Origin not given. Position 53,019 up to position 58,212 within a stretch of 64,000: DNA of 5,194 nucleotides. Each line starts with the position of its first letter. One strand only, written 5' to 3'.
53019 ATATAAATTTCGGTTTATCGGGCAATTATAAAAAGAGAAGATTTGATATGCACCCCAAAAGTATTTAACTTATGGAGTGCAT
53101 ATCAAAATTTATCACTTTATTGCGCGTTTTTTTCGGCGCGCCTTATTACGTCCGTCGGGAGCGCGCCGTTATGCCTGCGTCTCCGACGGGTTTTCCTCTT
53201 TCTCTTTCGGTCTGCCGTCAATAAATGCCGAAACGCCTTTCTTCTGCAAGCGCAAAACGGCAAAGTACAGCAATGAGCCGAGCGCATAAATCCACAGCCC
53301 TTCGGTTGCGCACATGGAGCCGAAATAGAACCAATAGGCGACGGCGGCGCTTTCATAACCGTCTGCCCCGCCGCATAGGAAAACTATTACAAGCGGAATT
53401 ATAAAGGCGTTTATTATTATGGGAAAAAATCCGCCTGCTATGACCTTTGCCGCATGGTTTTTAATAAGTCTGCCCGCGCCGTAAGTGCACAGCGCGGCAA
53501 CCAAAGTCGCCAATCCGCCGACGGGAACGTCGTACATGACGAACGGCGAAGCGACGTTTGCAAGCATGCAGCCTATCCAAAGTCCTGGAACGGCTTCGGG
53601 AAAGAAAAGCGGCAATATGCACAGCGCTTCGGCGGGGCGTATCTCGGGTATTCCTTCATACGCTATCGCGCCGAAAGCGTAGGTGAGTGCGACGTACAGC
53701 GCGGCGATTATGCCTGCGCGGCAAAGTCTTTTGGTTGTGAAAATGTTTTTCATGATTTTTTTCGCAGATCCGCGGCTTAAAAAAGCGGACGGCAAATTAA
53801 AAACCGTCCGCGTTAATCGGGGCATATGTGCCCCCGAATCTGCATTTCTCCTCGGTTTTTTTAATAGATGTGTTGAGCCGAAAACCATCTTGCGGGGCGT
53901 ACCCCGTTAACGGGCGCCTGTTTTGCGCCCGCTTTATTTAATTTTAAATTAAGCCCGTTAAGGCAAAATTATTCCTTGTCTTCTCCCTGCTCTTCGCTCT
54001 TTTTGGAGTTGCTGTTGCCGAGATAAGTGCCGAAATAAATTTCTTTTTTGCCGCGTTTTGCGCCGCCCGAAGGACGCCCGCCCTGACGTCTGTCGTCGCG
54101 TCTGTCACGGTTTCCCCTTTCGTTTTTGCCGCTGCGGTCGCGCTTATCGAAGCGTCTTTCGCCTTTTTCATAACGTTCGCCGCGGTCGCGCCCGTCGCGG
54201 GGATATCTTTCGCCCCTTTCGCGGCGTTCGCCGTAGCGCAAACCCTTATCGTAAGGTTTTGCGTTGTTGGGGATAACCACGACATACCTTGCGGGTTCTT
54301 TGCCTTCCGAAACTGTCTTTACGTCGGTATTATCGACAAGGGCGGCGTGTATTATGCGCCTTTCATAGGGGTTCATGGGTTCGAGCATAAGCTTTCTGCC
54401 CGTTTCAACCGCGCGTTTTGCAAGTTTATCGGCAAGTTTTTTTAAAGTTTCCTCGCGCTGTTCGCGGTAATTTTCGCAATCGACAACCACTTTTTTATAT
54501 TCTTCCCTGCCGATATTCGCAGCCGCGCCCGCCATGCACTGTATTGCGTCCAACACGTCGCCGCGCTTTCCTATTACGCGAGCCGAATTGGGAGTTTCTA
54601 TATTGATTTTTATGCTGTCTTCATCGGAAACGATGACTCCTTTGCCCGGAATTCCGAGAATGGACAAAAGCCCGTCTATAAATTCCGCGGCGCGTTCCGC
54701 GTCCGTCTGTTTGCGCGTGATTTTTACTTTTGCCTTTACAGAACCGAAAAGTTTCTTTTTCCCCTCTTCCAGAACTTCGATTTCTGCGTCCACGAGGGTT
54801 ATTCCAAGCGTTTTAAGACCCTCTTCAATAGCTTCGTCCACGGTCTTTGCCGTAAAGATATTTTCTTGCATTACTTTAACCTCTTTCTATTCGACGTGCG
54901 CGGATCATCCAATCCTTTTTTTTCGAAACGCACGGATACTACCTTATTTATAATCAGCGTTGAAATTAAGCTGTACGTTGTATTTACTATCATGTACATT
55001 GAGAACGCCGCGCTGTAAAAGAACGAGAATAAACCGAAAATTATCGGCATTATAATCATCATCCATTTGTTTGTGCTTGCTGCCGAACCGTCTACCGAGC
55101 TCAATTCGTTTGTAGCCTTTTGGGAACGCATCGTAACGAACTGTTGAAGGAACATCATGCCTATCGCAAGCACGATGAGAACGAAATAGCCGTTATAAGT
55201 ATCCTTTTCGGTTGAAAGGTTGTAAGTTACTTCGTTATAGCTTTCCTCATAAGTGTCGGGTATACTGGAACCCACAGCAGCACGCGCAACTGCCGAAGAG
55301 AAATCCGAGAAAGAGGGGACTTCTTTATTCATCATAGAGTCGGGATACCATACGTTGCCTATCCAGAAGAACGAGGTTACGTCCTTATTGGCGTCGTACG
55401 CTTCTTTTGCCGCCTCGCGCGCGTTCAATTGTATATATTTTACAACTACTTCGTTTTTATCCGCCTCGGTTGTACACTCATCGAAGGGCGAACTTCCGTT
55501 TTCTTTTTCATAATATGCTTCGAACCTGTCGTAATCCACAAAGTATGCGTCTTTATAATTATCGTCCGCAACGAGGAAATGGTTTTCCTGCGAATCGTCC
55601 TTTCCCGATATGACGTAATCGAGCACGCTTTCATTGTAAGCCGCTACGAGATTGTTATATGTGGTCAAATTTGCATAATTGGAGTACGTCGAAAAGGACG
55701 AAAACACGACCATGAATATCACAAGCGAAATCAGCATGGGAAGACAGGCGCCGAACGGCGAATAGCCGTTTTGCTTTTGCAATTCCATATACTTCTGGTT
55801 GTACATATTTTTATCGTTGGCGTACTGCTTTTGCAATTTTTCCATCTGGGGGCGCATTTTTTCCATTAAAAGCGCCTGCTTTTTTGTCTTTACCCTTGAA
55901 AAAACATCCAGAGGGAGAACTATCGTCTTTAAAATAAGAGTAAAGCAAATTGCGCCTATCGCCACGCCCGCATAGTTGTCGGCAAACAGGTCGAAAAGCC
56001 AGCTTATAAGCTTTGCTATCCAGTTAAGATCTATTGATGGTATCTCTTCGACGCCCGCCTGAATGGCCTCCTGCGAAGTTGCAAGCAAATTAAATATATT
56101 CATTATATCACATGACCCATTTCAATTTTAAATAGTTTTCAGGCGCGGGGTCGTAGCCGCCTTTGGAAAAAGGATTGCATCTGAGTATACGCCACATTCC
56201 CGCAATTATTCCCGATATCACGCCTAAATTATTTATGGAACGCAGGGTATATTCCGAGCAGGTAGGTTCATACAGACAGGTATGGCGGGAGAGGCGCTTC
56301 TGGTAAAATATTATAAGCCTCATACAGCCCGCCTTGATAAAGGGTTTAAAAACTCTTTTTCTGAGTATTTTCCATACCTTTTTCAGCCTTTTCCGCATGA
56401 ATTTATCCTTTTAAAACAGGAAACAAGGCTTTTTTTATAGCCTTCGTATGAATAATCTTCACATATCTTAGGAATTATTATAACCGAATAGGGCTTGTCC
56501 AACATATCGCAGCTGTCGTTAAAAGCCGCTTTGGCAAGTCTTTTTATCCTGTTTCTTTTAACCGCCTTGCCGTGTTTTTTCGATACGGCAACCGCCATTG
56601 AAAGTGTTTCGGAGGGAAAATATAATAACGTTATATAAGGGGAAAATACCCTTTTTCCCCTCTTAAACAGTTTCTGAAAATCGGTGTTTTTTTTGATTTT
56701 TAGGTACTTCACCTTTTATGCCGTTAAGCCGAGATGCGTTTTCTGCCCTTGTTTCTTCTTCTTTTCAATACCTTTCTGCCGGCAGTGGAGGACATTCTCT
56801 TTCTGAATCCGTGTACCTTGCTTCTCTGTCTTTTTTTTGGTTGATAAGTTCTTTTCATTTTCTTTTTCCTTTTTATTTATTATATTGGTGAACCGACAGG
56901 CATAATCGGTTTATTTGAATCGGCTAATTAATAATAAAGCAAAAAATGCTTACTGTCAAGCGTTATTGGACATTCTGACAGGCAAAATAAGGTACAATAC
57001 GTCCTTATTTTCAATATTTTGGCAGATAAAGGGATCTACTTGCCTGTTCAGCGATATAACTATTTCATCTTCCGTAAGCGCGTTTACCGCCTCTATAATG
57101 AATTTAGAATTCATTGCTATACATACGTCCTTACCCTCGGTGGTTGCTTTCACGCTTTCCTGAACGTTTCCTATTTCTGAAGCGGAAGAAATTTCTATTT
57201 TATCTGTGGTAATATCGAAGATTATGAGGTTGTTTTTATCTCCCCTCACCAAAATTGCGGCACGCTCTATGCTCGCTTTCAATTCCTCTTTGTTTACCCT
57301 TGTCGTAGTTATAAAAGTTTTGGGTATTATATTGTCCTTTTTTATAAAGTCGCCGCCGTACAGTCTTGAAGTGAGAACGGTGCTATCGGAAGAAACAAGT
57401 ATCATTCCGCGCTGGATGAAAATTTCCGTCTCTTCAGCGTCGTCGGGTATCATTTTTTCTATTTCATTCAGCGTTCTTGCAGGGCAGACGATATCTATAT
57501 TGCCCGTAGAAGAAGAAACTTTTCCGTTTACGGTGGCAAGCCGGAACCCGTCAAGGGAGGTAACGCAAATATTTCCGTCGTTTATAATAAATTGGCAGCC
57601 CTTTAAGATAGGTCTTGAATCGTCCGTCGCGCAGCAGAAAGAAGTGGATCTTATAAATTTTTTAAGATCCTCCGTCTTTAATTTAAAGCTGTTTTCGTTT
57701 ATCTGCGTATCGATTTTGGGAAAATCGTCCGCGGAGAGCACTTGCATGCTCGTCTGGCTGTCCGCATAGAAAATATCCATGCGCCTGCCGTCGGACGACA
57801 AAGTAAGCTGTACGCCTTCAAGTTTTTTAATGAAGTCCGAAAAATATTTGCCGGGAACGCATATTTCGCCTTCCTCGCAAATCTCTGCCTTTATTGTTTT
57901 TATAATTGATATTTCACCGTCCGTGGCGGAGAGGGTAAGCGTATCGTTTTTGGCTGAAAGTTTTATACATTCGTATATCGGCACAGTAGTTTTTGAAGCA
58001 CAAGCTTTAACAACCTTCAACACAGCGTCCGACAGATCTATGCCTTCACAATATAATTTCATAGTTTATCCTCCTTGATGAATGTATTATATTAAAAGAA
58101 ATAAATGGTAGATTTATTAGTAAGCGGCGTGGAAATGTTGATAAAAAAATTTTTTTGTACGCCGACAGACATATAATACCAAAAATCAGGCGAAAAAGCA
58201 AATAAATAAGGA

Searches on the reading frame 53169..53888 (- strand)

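Call 60: search_protein_families(library=pfam, proteins=[window:53169-53888:-], max_evalue=0.0001)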
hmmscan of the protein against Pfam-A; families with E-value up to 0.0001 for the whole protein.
window:53169-53888:- (239 aa): 1 family
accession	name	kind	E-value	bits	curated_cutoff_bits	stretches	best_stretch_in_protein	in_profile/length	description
PF06177.16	QueT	-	1.3e-31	110.3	33.7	1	55-211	1-139/141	QueT transporter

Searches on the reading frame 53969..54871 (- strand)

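Call 60: search_protein_families(library=pfam, proteins=[window:53969-54871:-], max_evalue=0.0001)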
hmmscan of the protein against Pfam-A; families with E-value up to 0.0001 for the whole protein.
window:53969-54871:- (300 aa): 3 families
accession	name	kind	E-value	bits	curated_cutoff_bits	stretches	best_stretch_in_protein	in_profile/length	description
PF01424.28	R3H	-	6.9e-21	74.5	26.8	1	141-201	1-60/60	R3H domain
PF14804.11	Jag_N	-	3.4e-14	53.4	25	1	6-52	1-49/50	Jag N-terminus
PF13083.13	KH_KhpA-B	-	9.9e-10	38.6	32.1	1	82-126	26-70/73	KhpA/KhpB, KH domain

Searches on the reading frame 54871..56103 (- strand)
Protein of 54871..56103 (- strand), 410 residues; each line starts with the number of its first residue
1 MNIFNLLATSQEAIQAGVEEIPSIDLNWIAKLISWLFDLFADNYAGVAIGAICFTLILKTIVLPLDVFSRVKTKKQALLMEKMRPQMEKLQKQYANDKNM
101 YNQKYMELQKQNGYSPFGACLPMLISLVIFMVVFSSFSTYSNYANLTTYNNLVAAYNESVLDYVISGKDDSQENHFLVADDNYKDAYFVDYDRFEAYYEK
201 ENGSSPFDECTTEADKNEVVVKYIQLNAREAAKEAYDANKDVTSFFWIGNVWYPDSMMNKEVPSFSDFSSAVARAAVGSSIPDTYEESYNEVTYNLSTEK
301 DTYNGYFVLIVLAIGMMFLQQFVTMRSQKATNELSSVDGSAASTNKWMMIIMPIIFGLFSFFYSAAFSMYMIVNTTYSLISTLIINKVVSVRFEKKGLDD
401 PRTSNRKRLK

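Call 60: search_protein_families(library=pfam, proteins=[window:54871-56103:-], max_evalue=0.0001)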
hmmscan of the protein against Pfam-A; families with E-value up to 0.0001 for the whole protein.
window:54871-56103:- (410 aa): 1 family
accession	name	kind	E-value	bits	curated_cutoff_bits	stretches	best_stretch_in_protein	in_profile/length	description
PF02096.25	60KD_IMP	-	2.3e-32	112.7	35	2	50-150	4-100/163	60Kd inner membrane protein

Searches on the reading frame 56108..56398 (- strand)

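Call 60: search_protein_families(library=pfam, proteins=[window:56108-56398:-], max_evalue=0.0001)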
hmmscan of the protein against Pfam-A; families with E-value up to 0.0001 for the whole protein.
window:56108-56398:- (96 aa): 1 family
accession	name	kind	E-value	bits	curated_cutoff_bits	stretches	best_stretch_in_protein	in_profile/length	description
PF01809.23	YidD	-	1.2e-22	79.9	27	1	25-84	4-66/67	Putative membrane protein insertion efficiency factor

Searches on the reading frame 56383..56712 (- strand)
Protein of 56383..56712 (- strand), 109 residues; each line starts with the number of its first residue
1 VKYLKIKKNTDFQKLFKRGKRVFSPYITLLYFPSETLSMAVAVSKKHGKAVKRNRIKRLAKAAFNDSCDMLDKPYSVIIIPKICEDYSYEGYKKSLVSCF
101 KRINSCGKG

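Call 60: search_protein_families(library=pfam, proteins=[window:56383-56712:-], max_evalue=0.0001)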
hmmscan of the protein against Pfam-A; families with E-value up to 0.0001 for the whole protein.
window:56383-56712:- (109 aa): 1 family
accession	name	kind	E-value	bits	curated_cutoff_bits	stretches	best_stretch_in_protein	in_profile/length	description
PF00825.24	Ribonuclease_P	-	1.2e-23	83.6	22.3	1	4-103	5-108/109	Ribonuclease P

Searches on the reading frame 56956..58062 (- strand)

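Call 60: search_protein_families(library=pfam, proteins=[window:56956-58062:-], max_evalue=0.0001)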
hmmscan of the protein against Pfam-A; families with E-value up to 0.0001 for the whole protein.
window:56956-58062:- (368 aa): 3 families
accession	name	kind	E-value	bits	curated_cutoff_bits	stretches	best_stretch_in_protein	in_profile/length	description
PF00712.24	DNA_pol3_beta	-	7.9e-32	110.4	24.4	1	1-118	1-120/120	DNA polymerase III beta subunit, N-terminal domain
PF02767.21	DNA_pol3_beta_2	-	1e-26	93.9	27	1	128-239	2-114/116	DNA polymerase III beta subunit, central domain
PF02768.20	DNA_pol3_beta_3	-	1e-24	87.1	27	1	244-363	2-121/121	DNA polymerase III beta subunit, C-terminal domain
